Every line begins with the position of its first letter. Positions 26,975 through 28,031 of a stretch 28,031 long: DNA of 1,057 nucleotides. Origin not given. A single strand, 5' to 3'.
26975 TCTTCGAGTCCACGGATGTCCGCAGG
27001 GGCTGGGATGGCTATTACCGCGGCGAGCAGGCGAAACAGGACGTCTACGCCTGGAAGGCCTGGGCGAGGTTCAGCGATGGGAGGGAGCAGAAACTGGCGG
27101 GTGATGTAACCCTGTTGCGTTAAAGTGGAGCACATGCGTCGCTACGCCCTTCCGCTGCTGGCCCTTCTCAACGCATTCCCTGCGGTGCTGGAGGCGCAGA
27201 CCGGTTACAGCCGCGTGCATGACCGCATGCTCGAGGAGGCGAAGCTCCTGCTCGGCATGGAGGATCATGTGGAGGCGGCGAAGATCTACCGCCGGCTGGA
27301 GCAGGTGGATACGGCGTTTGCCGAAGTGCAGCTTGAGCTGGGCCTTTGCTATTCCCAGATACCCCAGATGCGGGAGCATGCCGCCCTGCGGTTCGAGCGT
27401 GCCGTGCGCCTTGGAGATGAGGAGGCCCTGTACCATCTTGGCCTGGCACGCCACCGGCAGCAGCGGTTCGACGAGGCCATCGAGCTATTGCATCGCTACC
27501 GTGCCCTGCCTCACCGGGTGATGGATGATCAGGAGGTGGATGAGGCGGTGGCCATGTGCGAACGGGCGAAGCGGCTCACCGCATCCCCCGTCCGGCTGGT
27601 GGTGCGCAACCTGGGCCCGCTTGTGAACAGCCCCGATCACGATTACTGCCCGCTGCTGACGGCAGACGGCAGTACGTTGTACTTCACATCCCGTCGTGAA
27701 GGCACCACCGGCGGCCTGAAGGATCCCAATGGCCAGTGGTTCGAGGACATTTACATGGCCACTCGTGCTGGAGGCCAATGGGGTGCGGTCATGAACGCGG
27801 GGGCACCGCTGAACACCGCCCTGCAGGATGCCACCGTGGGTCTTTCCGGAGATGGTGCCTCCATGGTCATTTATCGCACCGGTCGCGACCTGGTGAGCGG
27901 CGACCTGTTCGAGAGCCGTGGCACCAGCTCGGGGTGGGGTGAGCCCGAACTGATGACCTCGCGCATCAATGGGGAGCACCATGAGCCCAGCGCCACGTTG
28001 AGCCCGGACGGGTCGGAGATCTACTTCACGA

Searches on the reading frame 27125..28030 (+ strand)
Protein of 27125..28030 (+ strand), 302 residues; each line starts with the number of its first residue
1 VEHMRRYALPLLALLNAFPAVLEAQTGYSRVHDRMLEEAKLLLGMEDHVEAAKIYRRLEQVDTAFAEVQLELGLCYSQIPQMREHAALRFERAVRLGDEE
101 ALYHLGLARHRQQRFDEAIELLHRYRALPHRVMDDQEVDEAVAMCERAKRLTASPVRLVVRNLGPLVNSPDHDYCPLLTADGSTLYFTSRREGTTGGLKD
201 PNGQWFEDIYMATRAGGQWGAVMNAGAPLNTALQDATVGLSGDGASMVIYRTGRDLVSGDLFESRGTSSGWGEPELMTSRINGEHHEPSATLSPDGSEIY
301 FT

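Call 72: search_protein_families(library=pfam, proteins=[window:27125-28030:+], max_evalue=0.00001)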
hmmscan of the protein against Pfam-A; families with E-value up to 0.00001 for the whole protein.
window:27125-28030:+ (302 aa): 2 families
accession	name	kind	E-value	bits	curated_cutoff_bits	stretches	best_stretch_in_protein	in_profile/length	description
PF07676.18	PD40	-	2.1e-12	47.1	20.9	1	163-194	1-33/38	WD40-like Beta Propeller Repeat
PF13432.12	TPR_16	-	1.8e-06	28.7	32.7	0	86-127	16-60/65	Tetratricopeptide repeat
